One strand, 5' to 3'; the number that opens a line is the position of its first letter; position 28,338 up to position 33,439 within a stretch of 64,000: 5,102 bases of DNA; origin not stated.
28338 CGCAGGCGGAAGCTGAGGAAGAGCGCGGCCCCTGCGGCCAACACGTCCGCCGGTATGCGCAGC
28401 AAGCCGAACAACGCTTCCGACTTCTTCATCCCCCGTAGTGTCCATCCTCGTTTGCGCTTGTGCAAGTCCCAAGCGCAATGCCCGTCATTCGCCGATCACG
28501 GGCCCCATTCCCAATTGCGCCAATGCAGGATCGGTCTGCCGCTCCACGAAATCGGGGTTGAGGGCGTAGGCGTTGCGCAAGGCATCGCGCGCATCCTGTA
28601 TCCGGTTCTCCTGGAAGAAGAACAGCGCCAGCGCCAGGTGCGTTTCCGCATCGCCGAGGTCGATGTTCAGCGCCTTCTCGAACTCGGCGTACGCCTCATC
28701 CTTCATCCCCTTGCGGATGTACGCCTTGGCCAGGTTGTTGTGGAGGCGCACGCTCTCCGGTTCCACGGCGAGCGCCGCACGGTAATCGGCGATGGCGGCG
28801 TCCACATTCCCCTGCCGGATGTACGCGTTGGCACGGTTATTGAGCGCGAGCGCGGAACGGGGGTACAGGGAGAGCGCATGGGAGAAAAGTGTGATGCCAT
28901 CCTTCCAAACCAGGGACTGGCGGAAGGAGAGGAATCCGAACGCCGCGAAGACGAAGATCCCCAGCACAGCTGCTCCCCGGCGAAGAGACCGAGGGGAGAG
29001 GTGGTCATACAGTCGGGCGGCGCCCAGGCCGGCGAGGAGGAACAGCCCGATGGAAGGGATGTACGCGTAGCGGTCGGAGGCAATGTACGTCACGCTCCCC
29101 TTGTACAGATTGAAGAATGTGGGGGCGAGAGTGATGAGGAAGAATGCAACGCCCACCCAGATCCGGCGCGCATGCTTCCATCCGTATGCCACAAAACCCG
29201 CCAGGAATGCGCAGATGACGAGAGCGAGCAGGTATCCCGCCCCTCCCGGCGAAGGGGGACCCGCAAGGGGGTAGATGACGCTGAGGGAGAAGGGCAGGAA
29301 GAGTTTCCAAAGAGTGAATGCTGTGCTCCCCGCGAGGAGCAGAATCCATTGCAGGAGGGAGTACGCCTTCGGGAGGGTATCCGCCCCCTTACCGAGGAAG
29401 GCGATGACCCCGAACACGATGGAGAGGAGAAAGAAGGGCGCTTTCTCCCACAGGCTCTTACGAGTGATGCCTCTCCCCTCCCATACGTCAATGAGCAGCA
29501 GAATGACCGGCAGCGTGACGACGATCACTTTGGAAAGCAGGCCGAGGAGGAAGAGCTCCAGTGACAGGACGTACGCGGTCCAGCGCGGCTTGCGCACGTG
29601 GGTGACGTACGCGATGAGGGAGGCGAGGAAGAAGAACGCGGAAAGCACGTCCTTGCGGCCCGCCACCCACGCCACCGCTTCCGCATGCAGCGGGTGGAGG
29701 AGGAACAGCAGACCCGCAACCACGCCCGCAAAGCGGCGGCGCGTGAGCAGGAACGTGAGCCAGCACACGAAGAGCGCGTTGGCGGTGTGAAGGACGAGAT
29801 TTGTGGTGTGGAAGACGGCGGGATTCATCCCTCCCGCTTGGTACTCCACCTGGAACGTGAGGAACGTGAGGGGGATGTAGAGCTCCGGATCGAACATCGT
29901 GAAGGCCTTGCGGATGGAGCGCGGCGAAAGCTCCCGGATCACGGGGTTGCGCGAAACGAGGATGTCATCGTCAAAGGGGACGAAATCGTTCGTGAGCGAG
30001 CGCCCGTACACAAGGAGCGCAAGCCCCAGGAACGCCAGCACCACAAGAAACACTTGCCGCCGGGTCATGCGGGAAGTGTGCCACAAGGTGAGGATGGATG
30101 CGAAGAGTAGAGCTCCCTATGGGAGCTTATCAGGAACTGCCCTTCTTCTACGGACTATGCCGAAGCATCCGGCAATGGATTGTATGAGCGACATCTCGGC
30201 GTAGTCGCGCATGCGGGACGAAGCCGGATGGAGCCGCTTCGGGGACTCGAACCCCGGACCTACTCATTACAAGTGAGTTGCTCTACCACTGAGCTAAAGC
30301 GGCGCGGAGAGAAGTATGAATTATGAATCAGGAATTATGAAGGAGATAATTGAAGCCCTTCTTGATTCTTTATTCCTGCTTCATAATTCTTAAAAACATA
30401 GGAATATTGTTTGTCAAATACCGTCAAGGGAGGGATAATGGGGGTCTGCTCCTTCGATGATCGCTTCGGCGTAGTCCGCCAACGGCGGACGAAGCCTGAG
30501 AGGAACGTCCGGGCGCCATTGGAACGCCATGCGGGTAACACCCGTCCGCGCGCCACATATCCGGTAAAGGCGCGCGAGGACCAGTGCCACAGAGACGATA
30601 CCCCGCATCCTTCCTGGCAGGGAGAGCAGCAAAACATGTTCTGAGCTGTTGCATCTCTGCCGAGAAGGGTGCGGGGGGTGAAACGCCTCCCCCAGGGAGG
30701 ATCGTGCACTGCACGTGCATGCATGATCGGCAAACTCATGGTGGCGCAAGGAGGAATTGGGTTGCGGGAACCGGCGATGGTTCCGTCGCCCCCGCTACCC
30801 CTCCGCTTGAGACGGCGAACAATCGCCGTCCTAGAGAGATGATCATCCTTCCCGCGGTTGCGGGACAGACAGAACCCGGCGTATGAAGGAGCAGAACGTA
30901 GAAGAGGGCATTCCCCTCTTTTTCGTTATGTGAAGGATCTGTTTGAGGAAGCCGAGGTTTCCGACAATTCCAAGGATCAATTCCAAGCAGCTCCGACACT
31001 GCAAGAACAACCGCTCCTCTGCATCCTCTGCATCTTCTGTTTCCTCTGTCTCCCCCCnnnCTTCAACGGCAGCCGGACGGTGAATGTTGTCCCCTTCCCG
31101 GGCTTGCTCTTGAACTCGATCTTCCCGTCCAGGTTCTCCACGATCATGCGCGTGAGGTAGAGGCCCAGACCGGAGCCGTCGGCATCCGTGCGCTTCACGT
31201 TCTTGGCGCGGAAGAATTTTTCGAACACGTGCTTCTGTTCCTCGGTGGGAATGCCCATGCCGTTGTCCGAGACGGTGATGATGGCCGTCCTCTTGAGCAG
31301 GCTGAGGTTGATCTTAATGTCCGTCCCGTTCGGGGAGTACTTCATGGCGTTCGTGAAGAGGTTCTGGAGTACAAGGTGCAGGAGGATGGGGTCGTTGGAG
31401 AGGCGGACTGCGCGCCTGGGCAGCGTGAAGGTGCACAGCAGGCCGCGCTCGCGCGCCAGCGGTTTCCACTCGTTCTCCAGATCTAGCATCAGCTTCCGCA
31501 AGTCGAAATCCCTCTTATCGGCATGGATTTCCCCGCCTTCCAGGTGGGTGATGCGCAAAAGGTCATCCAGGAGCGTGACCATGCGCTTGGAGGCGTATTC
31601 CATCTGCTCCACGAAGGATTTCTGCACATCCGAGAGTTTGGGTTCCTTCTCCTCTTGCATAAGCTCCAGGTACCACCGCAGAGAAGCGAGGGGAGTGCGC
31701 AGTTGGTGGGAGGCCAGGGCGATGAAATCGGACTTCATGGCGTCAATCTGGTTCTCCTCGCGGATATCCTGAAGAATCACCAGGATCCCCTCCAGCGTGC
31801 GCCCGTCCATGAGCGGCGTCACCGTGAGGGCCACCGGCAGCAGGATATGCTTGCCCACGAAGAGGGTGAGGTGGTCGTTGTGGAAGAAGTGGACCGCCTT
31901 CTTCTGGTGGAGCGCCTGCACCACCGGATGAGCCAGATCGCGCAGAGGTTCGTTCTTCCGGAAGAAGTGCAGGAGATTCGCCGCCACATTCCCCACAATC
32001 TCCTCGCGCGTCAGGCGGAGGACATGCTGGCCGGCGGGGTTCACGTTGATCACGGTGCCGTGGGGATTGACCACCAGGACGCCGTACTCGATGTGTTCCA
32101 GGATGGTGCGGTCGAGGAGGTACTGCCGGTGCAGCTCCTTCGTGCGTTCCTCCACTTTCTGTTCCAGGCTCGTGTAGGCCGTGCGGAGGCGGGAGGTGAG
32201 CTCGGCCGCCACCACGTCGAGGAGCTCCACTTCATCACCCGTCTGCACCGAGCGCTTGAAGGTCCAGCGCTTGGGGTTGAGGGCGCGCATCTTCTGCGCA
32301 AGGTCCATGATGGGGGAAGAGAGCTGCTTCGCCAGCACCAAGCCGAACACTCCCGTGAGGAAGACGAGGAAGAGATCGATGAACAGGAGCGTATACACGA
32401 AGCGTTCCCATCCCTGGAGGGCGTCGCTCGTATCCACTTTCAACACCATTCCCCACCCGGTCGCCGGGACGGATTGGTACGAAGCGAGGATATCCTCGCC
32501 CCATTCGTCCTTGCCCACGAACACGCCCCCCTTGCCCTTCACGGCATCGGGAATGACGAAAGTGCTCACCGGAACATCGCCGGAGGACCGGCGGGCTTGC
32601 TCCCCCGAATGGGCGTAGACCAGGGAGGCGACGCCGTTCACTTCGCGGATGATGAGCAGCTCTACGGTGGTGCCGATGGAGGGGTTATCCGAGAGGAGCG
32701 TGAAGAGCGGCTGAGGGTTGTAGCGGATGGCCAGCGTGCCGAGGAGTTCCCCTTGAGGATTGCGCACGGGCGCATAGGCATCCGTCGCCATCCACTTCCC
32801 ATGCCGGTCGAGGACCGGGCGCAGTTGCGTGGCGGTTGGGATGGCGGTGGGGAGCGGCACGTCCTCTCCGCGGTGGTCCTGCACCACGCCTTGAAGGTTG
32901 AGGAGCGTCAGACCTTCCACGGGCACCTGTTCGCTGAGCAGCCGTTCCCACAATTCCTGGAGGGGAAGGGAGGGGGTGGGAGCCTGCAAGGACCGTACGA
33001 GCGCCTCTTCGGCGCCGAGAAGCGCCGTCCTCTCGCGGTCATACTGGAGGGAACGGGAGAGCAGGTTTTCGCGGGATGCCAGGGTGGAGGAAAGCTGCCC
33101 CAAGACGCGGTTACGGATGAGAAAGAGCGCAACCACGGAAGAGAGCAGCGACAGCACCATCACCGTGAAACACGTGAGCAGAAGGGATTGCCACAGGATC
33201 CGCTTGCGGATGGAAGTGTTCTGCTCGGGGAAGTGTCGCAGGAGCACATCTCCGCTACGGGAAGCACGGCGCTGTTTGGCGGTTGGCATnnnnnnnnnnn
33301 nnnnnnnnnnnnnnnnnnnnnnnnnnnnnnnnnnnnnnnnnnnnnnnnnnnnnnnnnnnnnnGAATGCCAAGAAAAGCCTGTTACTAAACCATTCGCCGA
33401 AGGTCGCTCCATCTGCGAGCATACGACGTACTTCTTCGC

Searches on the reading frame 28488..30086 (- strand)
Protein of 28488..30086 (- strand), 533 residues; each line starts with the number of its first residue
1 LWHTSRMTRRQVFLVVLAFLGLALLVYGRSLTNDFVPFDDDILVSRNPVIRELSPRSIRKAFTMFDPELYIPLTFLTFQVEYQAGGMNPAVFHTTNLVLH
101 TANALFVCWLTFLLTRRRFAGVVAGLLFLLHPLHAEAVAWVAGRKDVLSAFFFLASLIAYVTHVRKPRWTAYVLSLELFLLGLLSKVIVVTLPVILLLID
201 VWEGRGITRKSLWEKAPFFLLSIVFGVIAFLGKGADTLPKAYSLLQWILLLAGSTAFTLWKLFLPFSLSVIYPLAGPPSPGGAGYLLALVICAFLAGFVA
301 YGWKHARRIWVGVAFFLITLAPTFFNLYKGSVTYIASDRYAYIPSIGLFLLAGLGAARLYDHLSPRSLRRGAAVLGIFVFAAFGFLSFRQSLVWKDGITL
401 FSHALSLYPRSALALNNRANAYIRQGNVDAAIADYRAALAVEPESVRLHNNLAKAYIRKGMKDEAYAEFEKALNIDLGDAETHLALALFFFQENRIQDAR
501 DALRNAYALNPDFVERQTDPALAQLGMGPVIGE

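Call 34: search_protein_families(library=pfam, proteins=[window:28488-30086:-], max_evalue=0.001)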
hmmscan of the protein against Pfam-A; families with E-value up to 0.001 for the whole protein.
window:28488-30086:- (533 aa): 14 families
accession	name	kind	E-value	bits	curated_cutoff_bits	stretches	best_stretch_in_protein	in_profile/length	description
PF07719.23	TPR_2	-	6.1e-19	67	27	2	412-444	1-33/34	Tetratricopeptide repeat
PF00515.34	TPR_1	-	4.1e-15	55.3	27.8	1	412-444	1-33/34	Tetratricopeptide repeat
PF13414.12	TPR_11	-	8.8e-14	51.4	26.8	1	419-460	1-42/42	TPR repeat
PF13181.12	TPR_8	-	1.1e-13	50.5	25.7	2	447-476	2-31/34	Tetratricopeptide repeat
PF13431.12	TPR_17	-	2.4e-12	46.5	24.4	1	400-432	1-33/34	Tetratricopeptide repeat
PF13432.12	TPR_16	-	1.3e-11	45.2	32.7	2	418-473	3-58/65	Tetratricopeptide repeat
PF14559.12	TPR_19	-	2.2e-11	44.4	25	1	425-487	4-66/68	Tetratricopeptide repeat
PF13428.12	TPR_14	-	3.6e-11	43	23.5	1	417-455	6-44/44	Tetratricopeptide repeat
PF13424.12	TPR_12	-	2.1e-07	31.5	30.1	1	412-476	3-75/77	Tetratricopeptide repeat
PF13371.12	TPR_9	-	1.9e-05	25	35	1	404-446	21-63/73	Tetratricopeptide repeat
PF13174.12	TPR_6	-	0.00012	22.9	26.3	0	418-445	6-33/33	Tetratricopeptide repeat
PF03704.23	BTAD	-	0.00015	22.5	22.1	1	412-472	62-122/146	Bacterial transcriptional activator domain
PF13176.12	TPR_7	-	0.00015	22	27.9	0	414-444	1-33/36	Tetratricopeptide repeat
PF13429.12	TPR_15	-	0.00027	20.9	26.2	0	410-464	144-198/280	Tetratricopeptide repeat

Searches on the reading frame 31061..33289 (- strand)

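Call 35: search_protein_families(library=pfam, proteins=[window:31061-33289:-], max_evalue=0.001)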
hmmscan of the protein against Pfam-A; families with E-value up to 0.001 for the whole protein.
window:31061-33289:- (743 aa): 7 families
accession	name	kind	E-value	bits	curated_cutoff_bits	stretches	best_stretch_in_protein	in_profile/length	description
PF02518.31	HATPase_c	-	2.7e-30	105.5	26.4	1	632-742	1-109/111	Histidine kinase-, DNA gyrase B-, and HSP90-like ATPase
PF00512.31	HisKA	-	1.2e-15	57.7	26.9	1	518-586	1-66/66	His Kinase A (phospho-acceptor) domain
PF08448.16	PAS_4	-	2.6e-10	40.9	23.1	1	397-512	1-108/110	PAS fold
PF13426.13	PAS_9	-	2.2e-07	31.5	27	1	403-511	3-103/103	PAS domain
PF00989.32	PAS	-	2.4e-06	28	22.6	1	394-509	4-113/113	PAS fold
PF13581.12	HATPase_c_2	-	5.6e-05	23.6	27.4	1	637-738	32-125/127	Histidine kinase-like ATPase domain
PF02743.24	dCache_1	-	0.00087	19.3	45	0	173-282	133-238/240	Cache domain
